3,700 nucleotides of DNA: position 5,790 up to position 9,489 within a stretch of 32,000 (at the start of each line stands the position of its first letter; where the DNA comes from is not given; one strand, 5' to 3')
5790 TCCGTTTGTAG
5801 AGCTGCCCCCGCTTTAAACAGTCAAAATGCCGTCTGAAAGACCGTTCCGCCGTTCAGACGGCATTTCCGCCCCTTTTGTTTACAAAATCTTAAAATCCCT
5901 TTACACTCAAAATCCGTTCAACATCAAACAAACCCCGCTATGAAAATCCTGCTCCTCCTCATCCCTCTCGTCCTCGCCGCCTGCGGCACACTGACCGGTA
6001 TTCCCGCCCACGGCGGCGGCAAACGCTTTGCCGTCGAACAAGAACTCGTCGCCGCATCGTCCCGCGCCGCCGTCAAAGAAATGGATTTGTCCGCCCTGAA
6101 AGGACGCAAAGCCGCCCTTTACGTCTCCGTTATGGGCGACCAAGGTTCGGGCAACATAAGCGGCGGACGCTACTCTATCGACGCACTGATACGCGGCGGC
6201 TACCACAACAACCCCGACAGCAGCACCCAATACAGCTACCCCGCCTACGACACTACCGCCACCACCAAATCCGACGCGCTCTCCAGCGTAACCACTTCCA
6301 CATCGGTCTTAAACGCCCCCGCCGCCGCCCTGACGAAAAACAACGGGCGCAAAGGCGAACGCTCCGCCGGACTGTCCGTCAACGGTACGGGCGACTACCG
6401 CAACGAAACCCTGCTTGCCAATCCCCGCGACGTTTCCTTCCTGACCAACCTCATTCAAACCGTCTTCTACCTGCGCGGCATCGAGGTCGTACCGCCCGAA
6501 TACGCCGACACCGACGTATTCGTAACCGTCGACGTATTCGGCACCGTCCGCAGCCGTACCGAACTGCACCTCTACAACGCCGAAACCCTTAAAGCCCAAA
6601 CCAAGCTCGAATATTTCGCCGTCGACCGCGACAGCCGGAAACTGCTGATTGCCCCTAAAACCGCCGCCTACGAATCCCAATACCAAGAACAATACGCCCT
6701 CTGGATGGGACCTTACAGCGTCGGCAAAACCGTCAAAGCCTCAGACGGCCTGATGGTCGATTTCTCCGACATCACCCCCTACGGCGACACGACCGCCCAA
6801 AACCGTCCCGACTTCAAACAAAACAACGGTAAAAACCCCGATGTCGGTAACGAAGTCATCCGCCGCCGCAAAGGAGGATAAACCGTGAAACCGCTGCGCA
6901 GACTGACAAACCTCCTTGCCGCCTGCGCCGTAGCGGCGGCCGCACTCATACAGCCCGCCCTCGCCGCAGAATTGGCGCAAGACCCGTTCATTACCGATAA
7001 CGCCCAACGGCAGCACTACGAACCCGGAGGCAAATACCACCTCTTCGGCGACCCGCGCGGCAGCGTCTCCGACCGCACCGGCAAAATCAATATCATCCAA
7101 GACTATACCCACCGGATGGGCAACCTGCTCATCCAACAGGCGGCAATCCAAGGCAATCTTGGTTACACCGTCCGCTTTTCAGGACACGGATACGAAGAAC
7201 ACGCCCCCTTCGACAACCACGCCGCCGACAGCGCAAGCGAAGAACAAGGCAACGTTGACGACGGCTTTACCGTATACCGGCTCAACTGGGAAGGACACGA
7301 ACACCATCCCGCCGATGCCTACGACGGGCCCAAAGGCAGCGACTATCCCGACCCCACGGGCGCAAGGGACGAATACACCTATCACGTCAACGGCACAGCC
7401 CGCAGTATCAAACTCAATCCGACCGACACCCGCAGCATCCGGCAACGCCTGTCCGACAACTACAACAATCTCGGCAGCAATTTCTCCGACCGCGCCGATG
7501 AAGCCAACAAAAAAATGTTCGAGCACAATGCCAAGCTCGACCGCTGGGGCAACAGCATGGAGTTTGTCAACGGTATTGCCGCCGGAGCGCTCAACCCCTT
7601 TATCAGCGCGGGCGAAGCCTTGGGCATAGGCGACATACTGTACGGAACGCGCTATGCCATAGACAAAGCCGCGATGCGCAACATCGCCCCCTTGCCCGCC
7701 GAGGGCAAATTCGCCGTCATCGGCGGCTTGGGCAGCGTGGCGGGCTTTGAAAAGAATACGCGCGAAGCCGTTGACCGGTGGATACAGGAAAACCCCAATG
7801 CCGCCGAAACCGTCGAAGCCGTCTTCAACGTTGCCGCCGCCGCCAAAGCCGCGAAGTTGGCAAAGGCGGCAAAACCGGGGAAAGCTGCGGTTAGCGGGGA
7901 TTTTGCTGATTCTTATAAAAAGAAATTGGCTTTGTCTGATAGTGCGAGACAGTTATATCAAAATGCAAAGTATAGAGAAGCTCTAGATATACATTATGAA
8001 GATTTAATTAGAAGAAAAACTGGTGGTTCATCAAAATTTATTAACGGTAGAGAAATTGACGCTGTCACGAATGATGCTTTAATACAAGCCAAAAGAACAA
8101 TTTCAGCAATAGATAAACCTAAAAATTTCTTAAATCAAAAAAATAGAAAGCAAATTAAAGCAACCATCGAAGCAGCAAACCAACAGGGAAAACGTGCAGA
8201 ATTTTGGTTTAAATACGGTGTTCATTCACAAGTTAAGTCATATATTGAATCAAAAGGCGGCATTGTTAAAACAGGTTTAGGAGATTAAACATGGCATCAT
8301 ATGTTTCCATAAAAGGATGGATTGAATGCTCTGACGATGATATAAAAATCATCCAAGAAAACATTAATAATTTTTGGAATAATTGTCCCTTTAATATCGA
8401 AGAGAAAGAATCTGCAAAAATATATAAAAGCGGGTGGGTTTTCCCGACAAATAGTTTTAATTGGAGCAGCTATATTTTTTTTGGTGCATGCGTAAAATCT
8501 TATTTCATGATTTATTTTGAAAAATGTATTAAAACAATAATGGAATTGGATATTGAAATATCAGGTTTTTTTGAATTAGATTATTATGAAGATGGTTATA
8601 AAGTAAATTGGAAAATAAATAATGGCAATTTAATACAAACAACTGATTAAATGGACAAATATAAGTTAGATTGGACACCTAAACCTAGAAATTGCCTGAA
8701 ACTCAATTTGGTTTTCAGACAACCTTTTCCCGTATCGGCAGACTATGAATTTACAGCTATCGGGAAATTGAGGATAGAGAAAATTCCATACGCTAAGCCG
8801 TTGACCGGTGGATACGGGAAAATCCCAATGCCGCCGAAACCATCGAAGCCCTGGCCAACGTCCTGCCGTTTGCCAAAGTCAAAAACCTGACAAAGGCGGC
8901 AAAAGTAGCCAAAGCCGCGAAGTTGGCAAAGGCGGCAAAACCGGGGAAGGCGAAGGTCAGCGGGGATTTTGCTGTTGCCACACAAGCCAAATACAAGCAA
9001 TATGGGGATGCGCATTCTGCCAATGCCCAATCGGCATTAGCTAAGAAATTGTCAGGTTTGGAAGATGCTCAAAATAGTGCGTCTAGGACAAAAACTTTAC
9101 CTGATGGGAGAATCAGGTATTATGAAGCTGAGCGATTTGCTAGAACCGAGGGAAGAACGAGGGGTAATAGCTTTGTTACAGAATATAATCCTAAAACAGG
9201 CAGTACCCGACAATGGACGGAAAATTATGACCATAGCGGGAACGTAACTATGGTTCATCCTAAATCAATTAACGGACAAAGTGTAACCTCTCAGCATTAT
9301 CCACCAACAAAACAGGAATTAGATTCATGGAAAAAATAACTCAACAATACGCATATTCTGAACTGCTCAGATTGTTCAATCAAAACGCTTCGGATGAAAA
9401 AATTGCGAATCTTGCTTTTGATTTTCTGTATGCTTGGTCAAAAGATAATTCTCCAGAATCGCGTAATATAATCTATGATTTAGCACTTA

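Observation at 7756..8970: Recombination handle: the silent cassette repeats the mafB pre-toxin region, including a 41-nt perfect identity just upstream of VSGDF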

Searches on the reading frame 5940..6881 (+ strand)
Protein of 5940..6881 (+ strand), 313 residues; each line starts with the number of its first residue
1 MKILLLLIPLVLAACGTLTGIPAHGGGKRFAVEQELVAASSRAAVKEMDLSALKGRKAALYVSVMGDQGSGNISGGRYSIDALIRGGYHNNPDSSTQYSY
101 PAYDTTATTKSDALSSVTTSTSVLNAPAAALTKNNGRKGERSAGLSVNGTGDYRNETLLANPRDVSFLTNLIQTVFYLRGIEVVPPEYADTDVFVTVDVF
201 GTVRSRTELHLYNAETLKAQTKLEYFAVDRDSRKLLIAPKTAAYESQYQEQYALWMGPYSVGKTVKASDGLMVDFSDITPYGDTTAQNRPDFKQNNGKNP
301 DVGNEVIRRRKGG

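Call 8: search_protein_families(library=pfam, proteins=[window:5940-6881:+], max_evalue=0.01)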
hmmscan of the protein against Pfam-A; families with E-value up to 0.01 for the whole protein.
window:5940-6881:+ (313 aa): 0 families

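Call 9: search_protein_families(library=ncbifam, proteins=[window:5940-6881:+], max_evalue=0.01)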
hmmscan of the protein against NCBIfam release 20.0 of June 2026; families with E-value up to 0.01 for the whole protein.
window:5940-6881:+ (313 aa): 0 families

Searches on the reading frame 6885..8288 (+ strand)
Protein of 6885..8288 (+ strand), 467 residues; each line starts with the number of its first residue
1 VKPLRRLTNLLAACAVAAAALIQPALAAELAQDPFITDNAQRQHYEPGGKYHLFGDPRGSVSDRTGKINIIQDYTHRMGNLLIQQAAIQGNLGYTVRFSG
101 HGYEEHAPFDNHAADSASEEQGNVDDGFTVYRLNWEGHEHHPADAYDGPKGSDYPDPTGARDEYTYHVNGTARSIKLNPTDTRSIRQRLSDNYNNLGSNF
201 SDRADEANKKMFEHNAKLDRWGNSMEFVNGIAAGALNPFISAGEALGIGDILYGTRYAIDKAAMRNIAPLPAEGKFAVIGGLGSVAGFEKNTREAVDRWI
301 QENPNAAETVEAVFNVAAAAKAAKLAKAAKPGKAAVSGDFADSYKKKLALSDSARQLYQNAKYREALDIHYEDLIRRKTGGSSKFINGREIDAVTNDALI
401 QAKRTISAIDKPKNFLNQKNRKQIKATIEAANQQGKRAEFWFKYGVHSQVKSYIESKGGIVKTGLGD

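Call 8: search_protein_families(library=pfam, proteins=[window:6885-8288:+], max_evalue=0.01)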
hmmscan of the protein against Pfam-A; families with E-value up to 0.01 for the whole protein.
window:6885-8288:+ (467 aa): 3 families
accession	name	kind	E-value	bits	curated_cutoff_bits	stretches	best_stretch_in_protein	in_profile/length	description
PF06255.18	MafB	-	3.6e-160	533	25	1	33-346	1-308/312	Neisseria toxin MafB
PF15647.12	Tox-REase-3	-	9.2e-50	167.6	25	1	359-464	1-102/102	Restriction endonuclease fold toxin 3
PF20648.2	DUF6809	-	0.008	17.4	27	0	180-235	24-79/85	Family of unknown function (DUF6809)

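Call 9: search_protein_families(library=ncbifam, proteins=[window:6885-8288:+], max_evalue=0.01)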
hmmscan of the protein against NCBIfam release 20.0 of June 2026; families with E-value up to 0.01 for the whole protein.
window:6885-8288:+ (467 aa): 1 family
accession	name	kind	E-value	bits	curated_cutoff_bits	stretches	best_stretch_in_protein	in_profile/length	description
NF009505.0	PRK12863.1-6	equivalog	0.006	16.9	171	0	271-322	45-96/100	YciI-like protein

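Call 23: list_cluster_members(proteins=[window:6885-8288:+, window:9327-9557:+, window:8291-8650:+])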
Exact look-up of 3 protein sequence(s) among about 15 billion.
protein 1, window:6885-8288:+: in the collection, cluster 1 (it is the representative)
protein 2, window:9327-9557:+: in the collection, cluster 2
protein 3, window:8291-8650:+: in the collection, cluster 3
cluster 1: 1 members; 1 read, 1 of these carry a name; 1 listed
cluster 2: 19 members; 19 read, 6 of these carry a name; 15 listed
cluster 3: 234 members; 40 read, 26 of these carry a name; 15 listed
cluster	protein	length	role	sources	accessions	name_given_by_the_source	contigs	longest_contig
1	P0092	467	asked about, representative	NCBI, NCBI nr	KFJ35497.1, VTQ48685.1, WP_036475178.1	MafB-like protein [Neisseria lactamica] | polymorphic toxin MafB class 1 [Neisseria lactamica]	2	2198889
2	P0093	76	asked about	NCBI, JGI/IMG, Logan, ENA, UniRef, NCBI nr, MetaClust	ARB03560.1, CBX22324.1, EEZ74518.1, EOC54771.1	TPA: hypothetical protein WGW93_000096 [Neisseria meningitidis] | identified by metaGeneAnnotator | Uncharacterized protein n=3 Tax=Neisseria TaxID=482 RepID=A0A1V0DR94_NEILA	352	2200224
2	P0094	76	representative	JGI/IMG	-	hypothetical protein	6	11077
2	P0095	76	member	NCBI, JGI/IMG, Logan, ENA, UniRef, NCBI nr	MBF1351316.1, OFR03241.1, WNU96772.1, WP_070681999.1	hypothetical protein RSJ68_10155 [Neisseria sp. DTU_2020_1000833_1_SI_GRL_NUU_006] | identified by metaGeneAnnotator | hypothetical protein n=1 Tax=Neisseria TaxID=482 RepID=UPI0008A3190F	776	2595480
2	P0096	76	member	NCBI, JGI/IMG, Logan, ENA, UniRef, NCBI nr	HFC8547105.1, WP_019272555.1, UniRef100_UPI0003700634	TPA: hypothetical protein ACFRG8_001213 [Neisseria lactamica] | identified by metaGeneAnnotator | hypothetical protein n=1 Tax=Neisseria lactamica TaxID=486 RepID=UPI0003700634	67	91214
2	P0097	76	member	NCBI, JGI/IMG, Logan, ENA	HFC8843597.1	TPA: hypothetical protein ACFU1W_002170 [Neisseria oralis] | identified by metaGeneAnnotator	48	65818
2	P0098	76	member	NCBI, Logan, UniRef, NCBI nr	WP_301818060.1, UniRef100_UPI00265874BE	hypothetical protein [Neisseria maigaei] | hypothetical protein n=1 Tax=Neisseria maigaei TaxID=2830651 RepID=UPI00265874BE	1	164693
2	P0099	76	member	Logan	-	-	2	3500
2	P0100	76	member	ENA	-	-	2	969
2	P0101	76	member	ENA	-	-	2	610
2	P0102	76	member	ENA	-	-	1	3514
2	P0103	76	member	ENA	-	-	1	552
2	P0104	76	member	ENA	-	-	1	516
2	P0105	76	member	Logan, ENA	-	-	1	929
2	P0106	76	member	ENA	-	-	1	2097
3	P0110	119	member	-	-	hypothetical protein MYC81_000519 [Neisseria gonorrhoeae] | hypothetical protein | Uncharacterized protein n=8 Tax=Pseudomonadota TaxID=1224 RepID=Q9K121_NEIMB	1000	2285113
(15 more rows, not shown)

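Call 41: find_encoding_contigs(protein=P0110, flank=5000, max_places=8)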
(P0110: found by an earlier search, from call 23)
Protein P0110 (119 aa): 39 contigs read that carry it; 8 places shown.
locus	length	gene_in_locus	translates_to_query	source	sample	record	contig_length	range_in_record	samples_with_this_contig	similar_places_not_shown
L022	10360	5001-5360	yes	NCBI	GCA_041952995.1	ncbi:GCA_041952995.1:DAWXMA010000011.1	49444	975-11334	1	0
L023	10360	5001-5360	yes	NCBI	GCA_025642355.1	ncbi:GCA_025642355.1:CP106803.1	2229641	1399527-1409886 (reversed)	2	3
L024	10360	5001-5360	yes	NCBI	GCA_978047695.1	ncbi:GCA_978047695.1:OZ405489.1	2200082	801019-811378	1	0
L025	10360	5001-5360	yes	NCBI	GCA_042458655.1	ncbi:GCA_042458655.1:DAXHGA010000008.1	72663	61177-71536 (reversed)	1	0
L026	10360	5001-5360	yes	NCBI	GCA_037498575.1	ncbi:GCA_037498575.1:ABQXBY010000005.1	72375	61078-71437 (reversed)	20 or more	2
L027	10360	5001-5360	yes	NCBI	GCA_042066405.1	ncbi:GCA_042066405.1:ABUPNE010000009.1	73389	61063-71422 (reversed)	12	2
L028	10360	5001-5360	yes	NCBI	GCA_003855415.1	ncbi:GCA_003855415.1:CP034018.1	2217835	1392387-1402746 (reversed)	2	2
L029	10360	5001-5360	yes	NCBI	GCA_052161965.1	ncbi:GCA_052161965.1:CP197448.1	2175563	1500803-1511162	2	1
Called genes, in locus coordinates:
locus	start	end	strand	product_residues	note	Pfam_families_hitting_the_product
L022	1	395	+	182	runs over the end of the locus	PF05076:SUFU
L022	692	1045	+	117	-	PF24719:Imm33-like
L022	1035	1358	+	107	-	PF06877:RraB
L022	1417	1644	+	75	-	-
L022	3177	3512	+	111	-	-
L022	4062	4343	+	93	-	-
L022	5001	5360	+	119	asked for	-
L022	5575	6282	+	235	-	PF07591:PT-HINT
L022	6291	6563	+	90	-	-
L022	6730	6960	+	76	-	-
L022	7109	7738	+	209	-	PF07591:PT-HINT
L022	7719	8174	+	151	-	-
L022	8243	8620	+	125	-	PF15592:Imm41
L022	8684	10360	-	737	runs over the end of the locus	PF13328:HD_4, PF04607:RelA_SpoT, PF02824:TGS, PF19296:RelA_AH, PF28438:RelA_RIS, PF01842:ACT, PF13291:ACT_4, PF22629:ACT_AHAS_ss (faint)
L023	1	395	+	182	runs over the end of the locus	PF05076:SUFU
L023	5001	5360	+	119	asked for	-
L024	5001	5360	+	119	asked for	-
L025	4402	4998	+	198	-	PF06255:MafB, PF15647:Tox-REase-3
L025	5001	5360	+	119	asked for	-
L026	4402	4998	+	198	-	PF06255:MafB, PF15647:Tox-REase-3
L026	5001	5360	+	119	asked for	-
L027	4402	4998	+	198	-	PF06255:MafB, PF15647:Tox-REase-3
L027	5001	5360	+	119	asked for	-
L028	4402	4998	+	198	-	PF06255:MafB, PF15647:Tox-REase-3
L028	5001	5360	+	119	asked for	-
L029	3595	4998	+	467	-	PF06255:MafB, PF15647:Tox-REase-3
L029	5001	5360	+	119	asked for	-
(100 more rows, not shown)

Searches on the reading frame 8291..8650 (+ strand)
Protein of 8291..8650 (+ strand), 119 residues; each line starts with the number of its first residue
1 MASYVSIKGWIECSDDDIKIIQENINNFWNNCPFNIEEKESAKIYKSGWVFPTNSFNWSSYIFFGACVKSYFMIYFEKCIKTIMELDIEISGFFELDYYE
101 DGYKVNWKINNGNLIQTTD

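Call 8: search_protein_families(library=pfam, proteins=[window:8291-8650:+], max_evalue=0.01)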
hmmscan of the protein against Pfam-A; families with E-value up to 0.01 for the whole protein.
window:8291-8650:+ (119 aa): 0 families

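Call 9: search_protein_families(library=ncbifam, proteins=[window:8291-8650:+], max_evalue=0.01)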
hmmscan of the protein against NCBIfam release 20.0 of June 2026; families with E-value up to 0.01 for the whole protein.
window:8291-8650:+ (119 aa): 0 families

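Call 25: find_encoding_contigs(protein=window:8291-8650:+, flank=5000, max_places=10)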
Protein window:8291-8650:+ (119 aa): 24 contigs read that carry it; 10 places shown.
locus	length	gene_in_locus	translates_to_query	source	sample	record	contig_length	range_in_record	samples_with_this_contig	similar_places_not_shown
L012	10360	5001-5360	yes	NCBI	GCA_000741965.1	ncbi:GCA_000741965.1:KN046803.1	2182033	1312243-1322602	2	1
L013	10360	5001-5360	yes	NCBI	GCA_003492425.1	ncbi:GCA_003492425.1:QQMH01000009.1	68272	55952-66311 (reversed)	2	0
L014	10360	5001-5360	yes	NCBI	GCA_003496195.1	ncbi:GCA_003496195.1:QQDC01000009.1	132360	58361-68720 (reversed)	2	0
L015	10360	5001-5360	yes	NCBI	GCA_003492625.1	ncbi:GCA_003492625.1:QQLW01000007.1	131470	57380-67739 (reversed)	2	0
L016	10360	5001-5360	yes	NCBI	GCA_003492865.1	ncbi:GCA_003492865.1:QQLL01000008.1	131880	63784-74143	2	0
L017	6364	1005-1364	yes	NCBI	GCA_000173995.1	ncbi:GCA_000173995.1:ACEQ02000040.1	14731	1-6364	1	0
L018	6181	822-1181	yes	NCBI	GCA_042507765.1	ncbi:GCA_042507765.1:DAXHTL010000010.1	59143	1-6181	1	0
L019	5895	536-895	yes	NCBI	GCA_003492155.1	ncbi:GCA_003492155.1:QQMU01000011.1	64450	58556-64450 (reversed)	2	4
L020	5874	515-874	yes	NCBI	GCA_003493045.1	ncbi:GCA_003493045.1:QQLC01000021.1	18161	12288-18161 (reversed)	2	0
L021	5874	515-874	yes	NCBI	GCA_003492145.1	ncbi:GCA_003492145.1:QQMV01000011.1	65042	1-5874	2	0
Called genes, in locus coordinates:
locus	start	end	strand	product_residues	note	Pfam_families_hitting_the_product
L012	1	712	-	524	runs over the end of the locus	PF01384:PHO4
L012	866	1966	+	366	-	PF03702:AnmK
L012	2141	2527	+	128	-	-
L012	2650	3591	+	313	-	PF26521:MAFA_adhesin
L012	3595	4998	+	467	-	PF06255:MafB, PF15647:Tox-REase-3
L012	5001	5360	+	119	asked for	-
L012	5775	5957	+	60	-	-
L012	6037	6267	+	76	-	-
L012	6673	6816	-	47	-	-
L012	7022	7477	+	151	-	-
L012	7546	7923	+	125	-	PF15592:Imm41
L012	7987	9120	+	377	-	-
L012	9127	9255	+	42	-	-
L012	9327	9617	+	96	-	-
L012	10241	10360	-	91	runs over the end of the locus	PF01541:GIY-YIG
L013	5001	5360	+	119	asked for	-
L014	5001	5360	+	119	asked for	-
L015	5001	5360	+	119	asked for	-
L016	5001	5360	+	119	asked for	-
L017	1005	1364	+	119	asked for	-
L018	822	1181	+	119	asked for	-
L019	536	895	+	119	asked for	-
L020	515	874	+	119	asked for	-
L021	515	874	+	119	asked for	-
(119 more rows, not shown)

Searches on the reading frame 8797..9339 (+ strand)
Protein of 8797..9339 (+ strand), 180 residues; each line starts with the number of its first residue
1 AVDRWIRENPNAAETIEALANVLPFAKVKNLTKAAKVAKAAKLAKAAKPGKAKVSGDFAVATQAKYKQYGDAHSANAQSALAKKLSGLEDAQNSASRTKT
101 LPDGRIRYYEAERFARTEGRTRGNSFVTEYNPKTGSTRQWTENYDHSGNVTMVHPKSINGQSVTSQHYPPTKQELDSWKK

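Call 8: search_protein_families(library=pfam, proteins=[window:8797-9339:+], max_evalue=0.01)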
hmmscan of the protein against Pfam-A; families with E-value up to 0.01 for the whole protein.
window:8797-9339:+ (180 aa): 1 family
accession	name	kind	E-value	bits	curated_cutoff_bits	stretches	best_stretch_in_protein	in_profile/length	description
PF06255.18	MafB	-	1e-08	35.4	25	1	1-68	263-311/312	Neisseria toxin MafB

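Call 9: search_protein_families(library=ncbifam, proteins=[window:8797-9339:+], max_evalue=0.01)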
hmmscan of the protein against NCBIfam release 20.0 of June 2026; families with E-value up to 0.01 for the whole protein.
window:8797-9339:+ (180 aa): 0 families

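Call 16: find_homologous_proteins(query=window:8797-9339:+, max_evalue=0.00001)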
Query window:8797-9339:+ (180 aa): 91 proteins with E <= 0.00001 among 363 candidates.
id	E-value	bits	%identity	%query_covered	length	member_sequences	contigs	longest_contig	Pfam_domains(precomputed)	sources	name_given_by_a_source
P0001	1.0e-48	184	76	59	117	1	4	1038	-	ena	-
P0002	5.7e-43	165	51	93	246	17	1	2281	-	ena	-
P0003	1.4e-42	164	72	61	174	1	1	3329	-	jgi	jgi:filamentous hemagglutinin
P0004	1.6e-42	164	52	93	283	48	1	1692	-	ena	-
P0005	7.2e-42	162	71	61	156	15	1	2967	-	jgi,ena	-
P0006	1.5e-41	161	73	57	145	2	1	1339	-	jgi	jgi:filamentous hemagglutinin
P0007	2.8e-41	160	72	61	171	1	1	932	-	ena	-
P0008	6.0e-41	159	69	60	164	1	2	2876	-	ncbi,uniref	ncbi:hypothetical protein, partial [Stutzerimonas kirkiae]|uniref:hypothetical protein n=1 Tax=Stutz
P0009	9.5e-41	158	69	60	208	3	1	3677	-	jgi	-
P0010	1.2e-40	158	63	71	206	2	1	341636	-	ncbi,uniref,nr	ncbi:hypothetical protein [Vibrio penaeicida]|uniref:hypothetical protein n=1 Tax=Vibrio penaeicida 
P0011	1.6e-40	157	68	61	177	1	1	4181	-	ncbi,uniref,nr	ncbi:hypothetical protein IFT62_25145 [Pseudomonas lutea]|uniref:Uncharacterized protein n=1 Tax=Pse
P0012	2.1e-40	157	69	61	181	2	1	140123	-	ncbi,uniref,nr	ncbi:hypothetical protein [Stutzerimonas nosocomialis]|uniref:hypothetical protein n=1 Tax=Stutzerim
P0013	6.1e-40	155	71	52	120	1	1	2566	-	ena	-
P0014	6.2e-40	155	69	60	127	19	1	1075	-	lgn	-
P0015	8.4e-40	155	56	71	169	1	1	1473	-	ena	-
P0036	3.6e-36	143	64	58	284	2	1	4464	PF06255.19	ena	-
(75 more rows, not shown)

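Call 19: find_encoding_contigs(protein=P0036, flank=5000, max_places=4)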
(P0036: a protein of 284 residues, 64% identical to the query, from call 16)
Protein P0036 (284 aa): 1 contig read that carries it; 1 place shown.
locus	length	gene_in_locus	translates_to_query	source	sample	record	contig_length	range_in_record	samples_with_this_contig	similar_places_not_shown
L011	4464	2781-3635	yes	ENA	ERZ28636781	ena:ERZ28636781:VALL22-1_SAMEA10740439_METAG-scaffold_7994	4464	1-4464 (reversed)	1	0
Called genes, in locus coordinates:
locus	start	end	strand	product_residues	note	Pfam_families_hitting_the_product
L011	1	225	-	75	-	?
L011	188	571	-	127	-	-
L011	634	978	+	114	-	-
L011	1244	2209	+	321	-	PF26521:MAFA_adhesin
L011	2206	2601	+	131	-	-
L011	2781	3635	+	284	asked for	PF06255:MafB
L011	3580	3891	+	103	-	PF15570:Imm43 (weak)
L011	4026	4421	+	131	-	-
